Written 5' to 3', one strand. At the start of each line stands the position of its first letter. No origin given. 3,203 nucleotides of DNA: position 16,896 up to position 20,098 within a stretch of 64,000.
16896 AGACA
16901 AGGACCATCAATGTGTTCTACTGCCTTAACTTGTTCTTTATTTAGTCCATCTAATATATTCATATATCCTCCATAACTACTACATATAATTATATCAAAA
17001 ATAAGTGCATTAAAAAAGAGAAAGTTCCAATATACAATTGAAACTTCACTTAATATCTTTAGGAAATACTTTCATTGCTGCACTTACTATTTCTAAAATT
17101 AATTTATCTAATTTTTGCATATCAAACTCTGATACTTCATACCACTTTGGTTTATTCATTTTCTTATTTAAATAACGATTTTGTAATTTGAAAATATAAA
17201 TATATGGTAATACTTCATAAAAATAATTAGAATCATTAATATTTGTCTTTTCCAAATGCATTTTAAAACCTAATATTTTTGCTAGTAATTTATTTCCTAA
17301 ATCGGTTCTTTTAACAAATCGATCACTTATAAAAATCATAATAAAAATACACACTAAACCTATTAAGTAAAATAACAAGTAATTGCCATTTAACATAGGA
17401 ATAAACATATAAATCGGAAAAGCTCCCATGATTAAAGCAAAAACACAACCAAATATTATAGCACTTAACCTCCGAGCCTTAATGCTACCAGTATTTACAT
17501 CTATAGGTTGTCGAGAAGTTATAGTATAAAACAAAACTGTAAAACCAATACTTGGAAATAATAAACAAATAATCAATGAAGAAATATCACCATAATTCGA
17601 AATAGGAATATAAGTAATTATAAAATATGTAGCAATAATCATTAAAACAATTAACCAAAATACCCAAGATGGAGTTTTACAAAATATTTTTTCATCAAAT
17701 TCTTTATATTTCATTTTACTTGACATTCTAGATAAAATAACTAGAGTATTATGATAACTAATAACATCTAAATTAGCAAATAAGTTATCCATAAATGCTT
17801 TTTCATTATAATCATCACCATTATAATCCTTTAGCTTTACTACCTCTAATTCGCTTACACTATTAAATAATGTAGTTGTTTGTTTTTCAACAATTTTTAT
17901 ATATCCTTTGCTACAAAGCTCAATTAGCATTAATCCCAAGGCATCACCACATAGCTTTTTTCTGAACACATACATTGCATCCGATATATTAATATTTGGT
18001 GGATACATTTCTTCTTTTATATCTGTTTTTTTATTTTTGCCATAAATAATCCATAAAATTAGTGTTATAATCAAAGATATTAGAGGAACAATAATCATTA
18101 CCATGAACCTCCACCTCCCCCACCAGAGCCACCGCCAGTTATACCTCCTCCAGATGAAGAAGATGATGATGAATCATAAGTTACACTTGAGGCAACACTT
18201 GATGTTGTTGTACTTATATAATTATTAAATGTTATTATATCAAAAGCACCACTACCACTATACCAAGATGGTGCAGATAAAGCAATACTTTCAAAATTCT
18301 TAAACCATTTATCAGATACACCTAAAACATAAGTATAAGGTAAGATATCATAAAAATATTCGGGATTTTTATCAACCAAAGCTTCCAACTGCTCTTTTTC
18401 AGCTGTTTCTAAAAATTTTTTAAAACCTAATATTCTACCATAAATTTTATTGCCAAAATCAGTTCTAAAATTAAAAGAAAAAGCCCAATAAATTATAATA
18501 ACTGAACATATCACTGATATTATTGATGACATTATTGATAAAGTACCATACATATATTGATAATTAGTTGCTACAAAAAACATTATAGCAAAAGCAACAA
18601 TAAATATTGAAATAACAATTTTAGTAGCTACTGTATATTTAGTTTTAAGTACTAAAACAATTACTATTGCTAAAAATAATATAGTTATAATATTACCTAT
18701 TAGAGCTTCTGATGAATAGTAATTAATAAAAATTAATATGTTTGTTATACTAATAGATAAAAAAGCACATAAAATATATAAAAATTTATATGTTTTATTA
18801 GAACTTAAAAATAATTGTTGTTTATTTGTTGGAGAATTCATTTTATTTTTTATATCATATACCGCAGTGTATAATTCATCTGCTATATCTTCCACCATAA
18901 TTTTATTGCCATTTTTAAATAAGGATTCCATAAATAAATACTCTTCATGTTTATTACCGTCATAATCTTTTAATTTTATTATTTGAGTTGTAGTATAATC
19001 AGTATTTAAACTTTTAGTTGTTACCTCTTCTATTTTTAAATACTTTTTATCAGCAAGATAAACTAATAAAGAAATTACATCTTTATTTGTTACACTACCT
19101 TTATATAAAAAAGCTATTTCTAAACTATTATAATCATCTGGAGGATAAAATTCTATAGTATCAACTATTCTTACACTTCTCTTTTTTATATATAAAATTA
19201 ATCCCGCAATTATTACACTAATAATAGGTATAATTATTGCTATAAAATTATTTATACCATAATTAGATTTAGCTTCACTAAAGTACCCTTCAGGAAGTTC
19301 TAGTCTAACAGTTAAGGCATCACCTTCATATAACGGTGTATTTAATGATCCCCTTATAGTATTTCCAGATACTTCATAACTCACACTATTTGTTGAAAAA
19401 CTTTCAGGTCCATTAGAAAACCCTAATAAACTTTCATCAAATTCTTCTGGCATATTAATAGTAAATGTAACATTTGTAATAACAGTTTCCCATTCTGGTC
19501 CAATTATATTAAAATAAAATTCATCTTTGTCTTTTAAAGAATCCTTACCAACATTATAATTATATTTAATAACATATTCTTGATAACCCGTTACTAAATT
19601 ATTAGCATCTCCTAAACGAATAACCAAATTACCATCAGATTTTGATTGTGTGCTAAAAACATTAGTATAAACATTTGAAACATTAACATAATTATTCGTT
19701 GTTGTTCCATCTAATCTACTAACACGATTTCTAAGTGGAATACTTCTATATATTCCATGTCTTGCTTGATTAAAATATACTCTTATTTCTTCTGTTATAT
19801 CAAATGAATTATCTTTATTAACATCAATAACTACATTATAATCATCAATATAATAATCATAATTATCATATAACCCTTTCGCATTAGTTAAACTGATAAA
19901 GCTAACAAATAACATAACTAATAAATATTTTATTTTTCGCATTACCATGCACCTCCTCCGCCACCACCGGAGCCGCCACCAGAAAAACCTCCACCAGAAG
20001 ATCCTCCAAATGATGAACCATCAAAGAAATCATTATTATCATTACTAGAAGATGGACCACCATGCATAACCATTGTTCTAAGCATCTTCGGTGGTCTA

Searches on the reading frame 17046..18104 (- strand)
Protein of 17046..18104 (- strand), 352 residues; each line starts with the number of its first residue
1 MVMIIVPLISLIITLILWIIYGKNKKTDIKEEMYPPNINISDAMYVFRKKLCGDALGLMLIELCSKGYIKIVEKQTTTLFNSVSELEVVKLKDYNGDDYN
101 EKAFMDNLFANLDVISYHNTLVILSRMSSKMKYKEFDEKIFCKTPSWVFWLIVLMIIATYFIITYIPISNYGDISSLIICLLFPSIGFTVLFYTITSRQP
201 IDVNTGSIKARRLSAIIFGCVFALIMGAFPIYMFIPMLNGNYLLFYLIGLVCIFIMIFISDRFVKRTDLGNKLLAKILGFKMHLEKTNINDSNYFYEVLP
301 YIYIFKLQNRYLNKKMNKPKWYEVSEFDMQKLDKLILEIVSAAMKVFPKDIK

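Call 30: find_encoding_contigs(protein=window:17046-18104:-, flank=10000, max_places=1)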
Protein window:17046-18104:- (352 aa): no gene with exactly this product is on record in the collection.

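Call 34: search_protein_families(library=pfam, proteins=[window:17046-18104:-], max_evalue=0.001)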
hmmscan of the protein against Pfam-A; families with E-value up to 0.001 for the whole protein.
window:17046-18104:- (352 aa): 1 family
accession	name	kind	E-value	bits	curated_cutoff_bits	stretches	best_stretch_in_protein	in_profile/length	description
PF20990.2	DUF2207_C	-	9.2e-13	48.9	33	2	205-305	130-237/247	Predicted membrane protein (DUF2207) C-terminal domain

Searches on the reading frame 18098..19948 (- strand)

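Call 34: search_protein_families(library=pfam, proteins=[window:18098-19948:-], max_evalue=0.001)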
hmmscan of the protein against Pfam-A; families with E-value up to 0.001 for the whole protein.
window:18098-19948:- (616 aa): 2 families
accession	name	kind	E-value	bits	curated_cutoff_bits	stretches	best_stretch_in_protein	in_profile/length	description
PF20990.2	DUF2207_C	-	1e-34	120.8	33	2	444-552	141-247/247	Predicted membrane protein (DUF2207) C-terminal domain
PF09972.14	DUF2207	-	8.2e-27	94.9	24.4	1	34-191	2-153/172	Predicted membrane protein (DUF2207) N-terminal domain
